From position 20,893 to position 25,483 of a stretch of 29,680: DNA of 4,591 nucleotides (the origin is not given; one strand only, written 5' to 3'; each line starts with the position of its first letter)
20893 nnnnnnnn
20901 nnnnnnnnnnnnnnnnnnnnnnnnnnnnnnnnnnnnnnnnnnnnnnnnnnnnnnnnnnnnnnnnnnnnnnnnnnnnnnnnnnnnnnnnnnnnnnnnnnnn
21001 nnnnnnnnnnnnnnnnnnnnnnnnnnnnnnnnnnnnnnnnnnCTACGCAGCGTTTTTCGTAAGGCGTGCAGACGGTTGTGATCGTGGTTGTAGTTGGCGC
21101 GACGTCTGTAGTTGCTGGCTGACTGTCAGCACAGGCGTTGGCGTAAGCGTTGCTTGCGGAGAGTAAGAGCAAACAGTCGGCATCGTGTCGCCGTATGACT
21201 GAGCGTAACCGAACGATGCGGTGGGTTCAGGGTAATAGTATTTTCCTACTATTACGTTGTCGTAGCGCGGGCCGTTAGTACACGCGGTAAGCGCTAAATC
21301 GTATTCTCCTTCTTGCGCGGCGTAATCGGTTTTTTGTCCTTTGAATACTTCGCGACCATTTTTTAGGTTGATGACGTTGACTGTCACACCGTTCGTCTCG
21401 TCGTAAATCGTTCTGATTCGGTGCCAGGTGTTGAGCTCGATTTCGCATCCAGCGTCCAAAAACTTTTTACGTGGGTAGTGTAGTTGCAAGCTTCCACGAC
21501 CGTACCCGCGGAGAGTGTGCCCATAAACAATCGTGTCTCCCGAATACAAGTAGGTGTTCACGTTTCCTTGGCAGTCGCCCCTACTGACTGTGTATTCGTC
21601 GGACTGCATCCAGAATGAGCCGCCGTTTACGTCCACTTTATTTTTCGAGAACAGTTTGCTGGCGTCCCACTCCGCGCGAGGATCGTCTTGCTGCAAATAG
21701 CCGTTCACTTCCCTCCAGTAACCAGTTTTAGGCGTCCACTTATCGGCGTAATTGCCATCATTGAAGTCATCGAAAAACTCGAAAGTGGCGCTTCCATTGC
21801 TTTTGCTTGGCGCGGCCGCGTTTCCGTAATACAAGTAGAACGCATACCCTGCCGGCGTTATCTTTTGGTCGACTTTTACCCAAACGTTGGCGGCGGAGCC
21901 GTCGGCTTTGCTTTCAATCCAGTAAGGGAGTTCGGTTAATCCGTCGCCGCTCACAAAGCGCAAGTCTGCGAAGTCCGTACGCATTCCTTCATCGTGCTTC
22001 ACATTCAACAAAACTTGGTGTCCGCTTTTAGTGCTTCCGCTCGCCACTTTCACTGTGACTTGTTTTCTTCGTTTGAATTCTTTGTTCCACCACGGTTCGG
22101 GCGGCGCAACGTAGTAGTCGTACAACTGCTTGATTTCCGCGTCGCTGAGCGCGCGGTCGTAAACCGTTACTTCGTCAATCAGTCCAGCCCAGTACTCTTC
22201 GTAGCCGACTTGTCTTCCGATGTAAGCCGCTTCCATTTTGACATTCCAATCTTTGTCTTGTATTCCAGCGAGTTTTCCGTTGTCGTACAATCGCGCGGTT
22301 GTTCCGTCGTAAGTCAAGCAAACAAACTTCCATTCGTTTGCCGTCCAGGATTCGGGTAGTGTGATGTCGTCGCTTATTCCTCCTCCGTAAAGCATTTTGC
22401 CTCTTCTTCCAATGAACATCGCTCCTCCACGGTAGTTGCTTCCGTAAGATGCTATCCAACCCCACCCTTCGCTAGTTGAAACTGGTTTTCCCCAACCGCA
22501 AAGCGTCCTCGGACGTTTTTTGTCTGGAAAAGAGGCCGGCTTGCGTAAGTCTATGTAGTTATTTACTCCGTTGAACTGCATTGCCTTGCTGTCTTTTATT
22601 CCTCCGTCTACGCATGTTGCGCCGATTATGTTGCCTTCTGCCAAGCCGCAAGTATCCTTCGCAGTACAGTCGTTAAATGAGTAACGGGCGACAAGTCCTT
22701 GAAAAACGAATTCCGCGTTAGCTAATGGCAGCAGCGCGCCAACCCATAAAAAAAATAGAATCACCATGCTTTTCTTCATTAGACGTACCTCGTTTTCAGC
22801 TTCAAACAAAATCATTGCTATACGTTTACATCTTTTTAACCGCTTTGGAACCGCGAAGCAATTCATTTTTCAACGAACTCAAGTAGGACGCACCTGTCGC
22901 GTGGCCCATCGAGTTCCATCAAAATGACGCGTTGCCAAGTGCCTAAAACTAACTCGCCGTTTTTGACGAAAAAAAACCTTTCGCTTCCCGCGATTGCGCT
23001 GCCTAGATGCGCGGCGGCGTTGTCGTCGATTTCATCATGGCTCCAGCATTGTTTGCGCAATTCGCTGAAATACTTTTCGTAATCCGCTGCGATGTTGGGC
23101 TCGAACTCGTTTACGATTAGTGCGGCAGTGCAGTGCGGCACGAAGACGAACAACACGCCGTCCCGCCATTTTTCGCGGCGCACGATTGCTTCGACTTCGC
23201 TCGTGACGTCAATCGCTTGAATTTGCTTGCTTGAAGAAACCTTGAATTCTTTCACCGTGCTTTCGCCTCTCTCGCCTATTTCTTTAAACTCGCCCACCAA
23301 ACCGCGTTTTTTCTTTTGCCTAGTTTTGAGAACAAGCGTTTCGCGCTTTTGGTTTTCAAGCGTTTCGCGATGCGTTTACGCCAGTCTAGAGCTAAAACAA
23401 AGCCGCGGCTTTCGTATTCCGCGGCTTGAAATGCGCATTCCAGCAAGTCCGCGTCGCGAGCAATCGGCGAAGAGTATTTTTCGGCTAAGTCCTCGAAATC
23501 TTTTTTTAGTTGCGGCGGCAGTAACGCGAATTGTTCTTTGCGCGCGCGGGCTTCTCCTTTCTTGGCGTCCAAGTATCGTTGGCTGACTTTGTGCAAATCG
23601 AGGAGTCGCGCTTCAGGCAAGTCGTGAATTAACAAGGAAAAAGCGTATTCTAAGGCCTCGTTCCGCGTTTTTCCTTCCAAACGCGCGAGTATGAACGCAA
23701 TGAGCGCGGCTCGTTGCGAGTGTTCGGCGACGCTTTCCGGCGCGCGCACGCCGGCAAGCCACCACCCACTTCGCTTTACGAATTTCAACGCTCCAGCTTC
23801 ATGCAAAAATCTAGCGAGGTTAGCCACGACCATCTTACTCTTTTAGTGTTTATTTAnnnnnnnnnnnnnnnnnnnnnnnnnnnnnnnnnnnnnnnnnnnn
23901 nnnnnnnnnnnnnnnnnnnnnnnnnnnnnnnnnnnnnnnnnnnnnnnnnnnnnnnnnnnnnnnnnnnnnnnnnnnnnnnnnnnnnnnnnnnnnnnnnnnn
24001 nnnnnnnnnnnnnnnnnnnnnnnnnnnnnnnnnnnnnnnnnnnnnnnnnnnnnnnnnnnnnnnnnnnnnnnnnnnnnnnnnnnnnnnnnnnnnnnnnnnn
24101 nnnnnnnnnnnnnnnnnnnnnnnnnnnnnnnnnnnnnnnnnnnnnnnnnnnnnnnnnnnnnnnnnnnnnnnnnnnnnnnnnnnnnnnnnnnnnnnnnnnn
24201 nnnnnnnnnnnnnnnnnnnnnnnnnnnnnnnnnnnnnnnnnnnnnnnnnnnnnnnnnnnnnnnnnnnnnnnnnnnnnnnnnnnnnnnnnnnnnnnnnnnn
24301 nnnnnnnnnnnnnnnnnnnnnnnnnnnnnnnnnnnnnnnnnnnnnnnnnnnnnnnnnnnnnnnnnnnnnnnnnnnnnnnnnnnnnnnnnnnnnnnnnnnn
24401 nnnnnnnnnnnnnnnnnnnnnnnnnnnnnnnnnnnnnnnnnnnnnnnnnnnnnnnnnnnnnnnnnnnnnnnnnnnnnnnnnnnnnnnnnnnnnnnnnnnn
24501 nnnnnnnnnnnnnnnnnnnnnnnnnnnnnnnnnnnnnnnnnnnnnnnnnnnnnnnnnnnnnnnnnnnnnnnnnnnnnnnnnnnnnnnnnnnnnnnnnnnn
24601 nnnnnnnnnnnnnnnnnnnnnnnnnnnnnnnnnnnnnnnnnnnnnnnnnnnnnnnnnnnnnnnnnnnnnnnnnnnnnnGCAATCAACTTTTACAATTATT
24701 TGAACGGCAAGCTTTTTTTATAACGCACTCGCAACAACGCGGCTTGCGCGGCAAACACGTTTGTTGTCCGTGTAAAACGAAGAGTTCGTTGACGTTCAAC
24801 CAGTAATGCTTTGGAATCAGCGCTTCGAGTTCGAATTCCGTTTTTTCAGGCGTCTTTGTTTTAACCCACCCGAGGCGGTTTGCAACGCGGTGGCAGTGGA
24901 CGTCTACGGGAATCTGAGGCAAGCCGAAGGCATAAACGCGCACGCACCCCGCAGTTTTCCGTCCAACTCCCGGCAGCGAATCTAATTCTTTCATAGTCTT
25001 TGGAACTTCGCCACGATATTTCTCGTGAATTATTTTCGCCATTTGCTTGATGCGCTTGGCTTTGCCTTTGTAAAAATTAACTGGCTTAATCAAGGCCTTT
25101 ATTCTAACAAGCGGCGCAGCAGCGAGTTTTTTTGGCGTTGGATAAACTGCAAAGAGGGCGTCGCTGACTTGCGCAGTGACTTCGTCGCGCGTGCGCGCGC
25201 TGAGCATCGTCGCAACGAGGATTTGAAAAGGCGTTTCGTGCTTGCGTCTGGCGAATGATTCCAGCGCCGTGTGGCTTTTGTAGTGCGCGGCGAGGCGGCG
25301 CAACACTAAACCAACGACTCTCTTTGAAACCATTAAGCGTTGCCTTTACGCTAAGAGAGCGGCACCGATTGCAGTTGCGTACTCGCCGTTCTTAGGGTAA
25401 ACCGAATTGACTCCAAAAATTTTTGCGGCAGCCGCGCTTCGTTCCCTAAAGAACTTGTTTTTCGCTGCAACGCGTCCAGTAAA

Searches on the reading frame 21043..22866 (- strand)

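Call 6: search_protein_families(library=pfam, proteins=[window:21043-22866:-], max_evalue=0.01)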
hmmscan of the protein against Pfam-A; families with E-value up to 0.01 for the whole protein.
window:21043-22866:- (607 aa): 2 families
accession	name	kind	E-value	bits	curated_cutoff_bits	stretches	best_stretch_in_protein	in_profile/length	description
PF10102.14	DUF2341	-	3e-22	79.3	23.4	1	298-378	1-82/84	Domain of unknown function (DUF2341)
PF13385.13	Laminin_G_3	-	2.5e-21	76.9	27.6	1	100-246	2-151/151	Concanavalin A-like lectin/glucanases superfamily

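Call 7: search_protein_families(library=ncbifam, proteins=[window:21043-22866:-], max_evalue=0.01)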
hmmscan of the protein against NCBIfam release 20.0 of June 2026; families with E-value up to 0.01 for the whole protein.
window:21043-22866:- (607 aa): 0 families

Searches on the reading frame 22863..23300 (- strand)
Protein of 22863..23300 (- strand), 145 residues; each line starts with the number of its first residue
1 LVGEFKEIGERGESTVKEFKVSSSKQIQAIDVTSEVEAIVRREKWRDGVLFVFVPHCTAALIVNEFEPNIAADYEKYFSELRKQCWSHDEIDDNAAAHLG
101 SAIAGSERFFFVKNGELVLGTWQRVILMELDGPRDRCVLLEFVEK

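Call 6: search_protein_families(library=pfam, proteins=[window:22863-23300:-], max_evalue=0.01)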
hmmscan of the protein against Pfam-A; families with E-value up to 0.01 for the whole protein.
window:22863-23300:- (145 aa): 1 family
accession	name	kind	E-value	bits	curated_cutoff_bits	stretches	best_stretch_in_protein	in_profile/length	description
PF01894.22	UPF0047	-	1.4e-31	109.5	27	1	31-141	1-116/117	Uncharacterised protein family UPF0047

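Call 7: search_protein_families(library=ncbifam, proteins=[window:22863-23300:-], max_evalue=0.01)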
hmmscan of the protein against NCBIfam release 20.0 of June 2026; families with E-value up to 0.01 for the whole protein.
window:22863-23300:- (145 aa): 1 family
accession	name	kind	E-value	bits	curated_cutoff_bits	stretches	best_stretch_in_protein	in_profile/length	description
TIGR00149.1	TIGR00149_YjbQ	hypoth_equivalog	1.7e-29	102.2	67.75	1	18-140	2-127/132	secondary thiamine-phosphate synthase enzyme YjbQ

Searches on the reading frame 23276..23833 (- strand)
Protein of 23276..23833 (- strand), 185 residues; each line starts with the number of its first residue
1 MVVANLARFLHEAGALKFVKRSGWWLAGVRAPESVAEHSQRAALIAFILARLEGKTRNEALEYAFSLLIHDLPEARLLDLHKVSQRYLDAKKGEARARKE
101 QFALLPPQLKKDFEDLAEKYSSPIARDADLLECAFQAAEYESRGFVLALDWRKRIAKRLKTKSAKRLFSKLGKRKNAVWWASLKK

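Call 6: search_protein_families(library=pfam, proteins=[window:23276-23833:-], max_evalue=0.01)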
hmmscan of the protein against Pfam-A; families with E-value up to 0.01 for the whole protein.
window:23276-23833:- (185 aa): 2 families
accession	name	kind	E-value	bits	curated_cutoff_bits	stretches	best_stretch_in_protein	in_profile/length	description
PF13023.12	HD_3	-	3.2e-20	73.1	22.5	1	14-145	2-139/165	HD domain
PF12917.13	YfbR-like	-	2.4e-09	37.6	25.9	1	10-138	3-142/182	5'-deoxynucleotidase YfbR-like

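Call 7: search_protein_families(library=ncbifam, proteins=[window:23276-23833:-], max_evalue=0.01)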
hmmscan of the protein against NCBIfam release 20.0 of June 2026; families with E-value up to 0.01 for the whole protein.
window:23276-23833:- (185 aa): 1 family
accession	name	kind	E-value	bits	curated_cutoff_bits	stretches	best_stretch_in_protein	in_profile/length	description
NF003009.0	PRK03826.1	equivalog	3.2e-07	30.3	122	1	10-162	7-170/197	5'-deoxynucleotidase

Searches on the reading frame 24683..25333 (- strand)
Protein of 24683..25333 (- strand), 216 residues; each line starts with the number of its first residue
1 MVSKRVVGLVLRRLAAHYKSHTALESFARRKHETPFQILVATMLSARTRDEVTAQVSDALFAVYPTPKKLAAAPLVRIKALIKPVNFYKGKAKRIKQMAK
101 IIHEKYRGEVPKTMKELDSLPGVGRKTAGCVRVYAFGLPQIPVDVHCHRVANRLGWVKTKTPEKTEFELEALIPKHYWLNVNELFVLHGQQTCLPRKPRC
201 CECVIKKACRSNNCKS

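Call 6: search_protein_families(library=pfam, proteins=[window:24683-25333:-], max_evalue=0.01)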
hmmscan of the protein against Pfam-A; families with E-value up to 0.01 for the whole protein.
window:24683-25333:- (216 aa): 3 families
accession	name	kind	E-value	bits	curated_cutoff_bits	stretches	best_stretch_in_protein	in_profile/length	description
PF00730.31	HhH-GPD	-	3.7e-26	92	26.2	1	40-175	1-108/108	HhH-GPD superfamily base excision DNA repair protein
PF00633.29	HHH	-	2.1e-08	34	24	1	105-133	1-29/30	Helix-hairpin-helix motif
PF21176.3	RecR_HhH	-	0.0076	16.5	27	0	114-128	5-19/45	RecR, helix-hairpin-helix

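Call 7: search_protein_families(library=ncbifam, proteins=[window:24683-25333:-], max_evalue=0.01)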
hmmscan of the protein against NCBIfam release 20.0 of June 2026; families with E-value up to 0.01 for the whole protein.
window:24683-25333:- (216 aa): 10 families
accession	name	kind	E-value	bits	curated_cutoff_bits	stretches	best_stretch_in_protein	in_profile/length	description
TIGR01083.1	nth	equivalog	2.2e-60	203.6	211.7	1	28-200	20-192/192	endonuclease III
NF007978.0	PRK10702.1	equivalog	3.8e-39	134.5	405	1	30-210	24-204/211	endonuclease III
TIGR01084.1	mutY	equivalog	1.5e-21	77.2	286.5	1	30-212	23-209/277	A/G-specific adenine glycosylase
NF053634.1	MonDNAglycDR2438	equivalog_domain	2.3e-21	76.4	400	1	33-211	18-206/219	monofunctional DNA glycosylase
NF008132.0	PRK10880.1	equivalog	5.1e-17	62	427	1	30-212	26-212/351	A/G-specific adenine glycosylase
NF010488.0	PRK13910.1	equivalog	4e-12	46.1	471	1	57-213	16-171/290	adenine-specific DNA glycosylase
TIGR00588.1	ogg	subfamily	6.7e-08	32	397.85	1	112-161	217-267/310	8-oxoguanine DNA-glycosylase (ogg)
NF007641.0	PRK10308.1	equivalog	1.1e-05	25.2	229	1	39-130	129-222/285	DNA-3-methyladenine glycosylase 2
NF033542.1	transpos_IS110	equivalog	0.0056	15.8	140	1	35-131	150-236/343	IS110 family RNA-guided transposase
NF010494.0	PRK13913.1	equivalog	0.0096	15.8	192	0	68-156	72-164/220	3-methyladenine DNA glycosylase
